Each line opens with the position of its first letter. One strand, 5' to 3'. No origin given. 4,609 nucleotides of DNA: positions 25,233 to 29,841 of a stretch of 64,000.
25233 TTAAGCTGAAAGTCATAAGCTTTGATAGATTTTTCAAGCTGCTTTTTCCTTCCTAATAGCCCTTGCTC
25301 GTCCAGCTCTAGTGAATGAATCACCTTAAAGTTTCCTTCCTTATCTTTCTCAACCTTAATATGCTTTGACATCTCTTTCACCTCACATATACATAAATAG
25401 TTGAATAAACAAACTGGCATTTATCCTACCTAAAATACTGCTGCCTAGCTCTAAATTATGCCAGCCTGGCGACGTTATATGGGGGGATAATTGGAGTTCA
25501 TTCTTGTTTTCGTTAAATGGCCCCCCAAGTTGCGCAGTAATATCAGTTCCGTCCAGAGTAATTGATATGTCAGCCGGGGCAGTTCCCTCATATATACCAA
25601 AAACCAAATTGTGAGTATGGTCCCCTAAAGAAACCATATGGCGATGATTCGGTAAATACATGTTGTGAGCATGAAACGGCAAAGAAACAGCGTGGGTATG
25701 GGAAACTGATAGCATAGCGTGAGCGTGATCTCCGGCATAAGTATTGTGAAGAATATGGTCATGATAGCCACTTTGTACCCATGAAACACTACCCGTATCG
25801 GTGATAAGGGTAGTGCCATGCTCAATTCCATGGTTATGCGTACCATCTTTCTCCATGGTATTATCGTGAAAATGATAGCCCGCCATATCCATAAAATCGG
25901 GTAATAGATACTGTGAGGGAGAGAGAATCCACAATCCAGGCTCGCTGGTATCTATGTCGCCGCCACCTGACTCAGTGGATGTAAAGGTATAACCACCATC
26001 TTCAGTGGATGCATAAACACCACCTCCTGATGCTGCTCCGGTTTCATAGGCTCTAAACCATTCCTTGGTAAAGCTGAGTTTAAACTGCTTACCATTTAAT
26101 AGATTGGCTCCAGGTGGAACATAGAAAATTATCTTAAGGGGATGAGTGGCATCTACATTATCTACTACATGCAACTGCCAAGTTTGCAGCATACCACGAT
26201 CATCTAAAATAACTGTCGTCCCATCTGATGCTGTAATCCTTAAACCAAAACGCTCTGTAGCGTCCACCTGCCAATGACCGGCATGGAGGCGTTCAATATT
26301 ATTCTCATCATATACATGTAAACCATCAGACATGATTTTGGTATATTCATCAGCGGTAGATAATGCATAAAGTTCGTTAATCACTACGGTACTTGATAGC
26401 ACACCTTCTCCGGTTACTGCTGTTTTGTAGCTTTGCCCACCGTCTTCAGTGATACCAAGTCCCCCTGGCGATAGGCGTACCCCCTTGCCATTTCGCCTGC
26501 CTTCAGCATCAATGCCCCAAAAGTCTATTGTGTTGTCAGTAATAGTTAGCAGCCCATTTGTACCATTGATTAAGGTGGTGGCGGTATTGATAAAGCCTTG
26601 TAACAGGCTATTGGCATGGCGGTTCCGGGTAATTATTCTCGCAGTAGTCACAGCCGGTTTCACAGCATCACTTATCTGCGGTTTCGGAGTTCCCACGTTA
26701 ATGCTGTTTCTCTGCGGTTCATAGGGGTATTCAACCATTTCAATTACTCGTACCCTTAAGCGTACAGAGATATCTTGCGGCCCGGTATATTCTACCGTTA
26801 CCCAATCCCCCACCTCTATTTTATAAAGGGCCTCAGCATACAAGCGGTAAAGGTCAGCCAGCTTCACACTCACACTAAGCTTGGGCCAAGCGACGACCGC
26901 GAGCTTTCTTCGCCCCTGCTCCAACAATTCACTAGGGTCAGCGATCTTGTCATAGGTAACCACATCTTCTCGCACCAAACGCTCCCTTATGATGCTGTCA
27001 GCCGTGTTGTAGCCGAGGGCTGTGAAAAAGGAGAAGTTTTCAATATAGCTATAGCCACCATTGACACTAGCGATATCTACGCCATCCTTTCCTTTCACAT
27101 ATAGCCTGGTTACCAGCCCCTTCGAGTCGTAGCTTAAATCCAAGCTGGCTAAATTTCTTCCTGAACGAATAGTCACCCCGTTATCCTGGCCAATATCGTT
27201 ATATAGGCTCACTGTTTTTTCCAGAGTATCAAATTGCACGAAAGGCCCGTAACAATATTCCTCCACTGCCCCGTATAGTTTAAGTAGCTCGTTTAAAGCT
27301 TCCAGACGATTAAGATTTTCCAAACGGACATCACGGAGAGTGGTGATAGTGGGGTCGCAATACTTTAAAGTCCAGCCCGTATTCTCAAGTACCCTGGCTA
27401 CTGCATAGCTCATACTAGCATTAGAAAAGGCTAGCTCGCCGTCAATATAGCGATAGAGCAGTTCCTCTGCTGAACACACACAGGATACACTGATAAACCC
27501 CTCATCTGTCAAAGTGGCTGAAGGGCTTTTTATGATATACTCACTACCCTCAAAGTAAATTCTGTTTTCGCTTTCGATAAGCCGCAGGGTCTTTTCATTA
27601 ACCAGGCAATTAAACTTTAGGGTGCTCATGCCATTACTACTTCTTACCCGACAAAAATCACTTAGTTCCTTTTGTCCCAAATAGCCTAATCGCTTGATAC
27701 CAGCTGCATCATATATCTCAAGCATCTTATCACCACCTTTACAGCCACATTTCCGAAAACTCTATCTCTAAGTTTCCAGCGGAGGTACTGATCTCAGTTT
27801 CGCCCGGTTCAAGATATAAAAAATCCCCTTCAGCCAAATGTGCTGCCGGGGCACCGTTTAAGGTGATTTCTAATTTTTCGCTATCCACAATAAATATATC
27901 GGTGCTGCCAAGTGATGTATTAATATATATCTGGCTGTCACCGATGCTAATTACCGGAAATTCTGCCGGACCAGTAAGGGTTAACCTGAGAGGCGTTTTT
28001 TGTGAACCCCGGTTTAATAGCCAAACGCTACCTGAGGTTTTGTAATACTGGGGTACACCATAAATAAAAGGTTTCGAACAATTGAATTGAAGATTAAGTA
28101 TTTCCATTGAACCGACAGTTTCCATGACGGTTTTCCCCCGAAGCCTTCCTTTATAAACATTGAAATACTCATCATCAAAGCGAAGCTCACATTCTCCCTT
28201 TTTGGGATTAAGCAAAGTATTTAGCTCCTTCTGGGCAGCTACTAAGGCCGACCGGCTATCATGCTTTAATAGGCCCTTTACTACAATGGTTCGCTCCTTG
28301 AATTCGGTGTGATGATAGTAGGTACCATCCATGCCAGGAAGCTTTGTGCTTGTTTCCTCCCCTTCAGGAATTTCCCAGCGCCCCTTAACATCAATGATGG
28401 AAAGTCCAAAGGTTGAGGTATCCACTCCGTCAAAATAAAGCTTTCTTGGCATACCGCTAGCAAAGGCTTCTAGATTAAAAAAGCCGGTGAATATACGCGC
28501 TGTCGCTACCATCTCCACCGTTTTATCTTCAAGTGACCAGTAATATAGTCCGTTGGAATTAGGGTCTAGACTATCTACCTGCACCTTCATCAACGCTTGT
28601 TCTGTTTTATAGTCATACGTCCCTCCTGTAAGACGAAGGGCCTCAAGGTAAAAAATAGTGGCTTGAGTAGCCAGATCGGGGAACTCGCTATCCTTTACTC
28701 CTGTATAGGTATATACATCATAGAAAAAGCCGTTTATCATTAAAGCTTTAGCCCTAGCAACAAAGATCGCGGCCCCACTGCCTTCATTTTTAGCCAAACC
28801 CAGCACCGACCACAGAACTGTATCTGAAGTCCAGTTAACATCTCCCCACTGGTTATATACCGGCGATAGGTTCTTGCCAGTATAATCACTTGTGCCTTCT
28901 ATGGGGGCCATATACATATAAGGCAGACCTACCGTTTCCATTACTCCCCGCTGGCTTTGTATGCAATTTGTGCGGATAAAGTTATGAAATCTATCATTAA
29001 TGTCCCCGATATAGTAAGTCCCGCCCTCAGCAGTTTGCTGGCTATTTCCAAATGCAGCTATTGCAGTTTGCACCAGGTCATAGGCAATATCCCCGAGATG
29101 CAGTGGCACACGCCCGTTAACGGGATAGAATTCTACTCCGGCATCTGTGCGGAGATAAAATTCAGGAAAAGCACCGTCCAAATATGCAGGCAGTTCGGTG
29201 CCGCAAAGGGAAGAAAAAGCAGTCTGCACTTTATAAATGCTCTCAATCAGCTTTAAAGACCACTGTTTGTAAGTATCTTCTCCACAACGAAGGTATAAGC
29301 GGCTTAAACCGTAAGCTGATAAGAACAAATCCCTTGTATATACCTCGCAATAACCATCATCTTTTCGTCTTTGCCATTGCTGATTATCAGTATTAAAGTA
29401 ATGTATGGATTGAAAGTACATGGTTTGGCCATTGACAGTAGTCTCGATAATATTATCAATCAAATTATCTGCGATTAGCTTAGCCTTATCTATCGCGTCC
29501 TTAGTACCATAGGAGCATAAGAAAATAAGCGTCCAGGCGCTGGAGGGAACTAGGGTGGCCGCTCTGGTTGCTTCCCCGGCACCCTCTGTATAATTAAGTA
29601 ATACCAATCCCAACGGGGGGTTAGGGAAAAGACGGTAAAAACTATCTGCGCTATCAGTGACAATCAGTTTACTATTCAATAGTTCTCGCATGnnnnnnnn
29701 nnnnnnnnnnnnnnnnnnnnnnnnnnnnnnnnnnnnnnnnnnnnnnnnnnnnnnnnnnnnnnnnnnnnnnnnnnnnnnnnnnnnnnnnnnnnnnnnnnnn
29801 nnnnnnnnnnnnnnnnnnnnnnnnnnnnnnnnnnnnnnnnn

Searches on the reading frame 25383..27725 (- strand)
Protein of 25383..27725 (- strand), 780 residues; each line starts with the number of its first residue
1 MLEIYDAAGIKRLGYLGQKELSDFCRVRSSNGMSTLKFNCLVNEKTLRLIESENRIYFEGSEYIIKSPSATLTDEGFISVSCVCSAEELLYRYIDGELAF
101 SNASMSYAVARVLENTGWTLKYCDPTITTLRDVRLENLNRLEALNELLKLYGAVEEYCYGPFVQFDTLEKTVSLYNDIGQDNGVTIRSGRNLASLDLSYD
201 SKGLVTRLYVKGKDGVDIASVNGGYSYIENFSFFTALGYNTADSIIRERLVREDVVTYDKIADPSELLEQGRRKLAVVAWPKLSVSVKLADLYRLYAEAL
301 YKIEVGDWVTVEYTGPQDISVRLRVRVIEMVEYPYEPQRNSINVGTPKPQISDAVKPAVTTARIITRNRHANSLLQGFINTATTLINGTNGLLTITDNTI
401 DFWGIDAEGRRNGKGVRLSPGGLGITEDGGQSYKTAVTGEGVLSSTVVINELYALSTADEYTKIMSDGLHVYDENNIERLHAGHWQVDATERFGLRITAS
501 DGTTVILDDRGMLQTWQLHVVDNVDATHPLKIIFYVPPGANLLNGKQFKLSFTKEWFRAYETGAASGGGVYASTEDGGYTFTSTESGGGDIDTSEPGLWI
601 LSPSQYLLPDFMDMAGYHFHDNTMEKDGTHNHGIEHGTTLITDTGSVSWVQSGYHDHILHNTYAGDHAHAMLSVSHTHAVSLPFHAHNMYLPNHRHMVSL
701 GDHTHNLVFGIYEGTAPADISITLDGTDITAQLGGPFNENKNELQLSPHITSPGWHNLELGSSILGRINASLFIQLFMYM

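Call 20: search_protein_families(library=pfam, proteins=[window:25383-27725:-])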
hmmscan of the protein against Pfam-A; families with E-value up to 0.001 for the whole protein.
window:25383-27725:- (780 aa): 2 families
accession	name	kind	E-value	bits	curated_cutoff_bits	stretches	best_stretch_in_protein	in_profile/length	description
PF06605.17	Prophage_tail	-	1.3e-33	117.1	31.3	1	103-354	18-246/250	Prophage endopeptidase tail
PF18994.6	Prophage_tailD1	-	1.1e-05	26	23.6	1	20-74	16-73/84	Prophage endopeptidase tail N-terminal domain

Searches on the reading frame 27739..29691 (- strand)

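Call 20: search_protein_families(library=pfam, proteins=[window:27739-29691:-])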
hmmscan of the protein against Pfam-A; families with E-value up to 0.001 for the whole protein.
window:27739-29691:- (650 aa): 2 families
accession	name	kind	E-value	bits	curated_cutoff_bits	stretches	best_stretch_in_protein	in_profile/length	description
PF05709.17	Sipho_tail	-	1.6e-13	51.4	24.2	1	426-538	4-118/118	Phage tail protein RIFT-related domain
PF22768.1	SPP1_Dit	-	2.1e-10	41.1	25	1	562-649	2-97/97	Siphovirus-type tail component, C-terminal domain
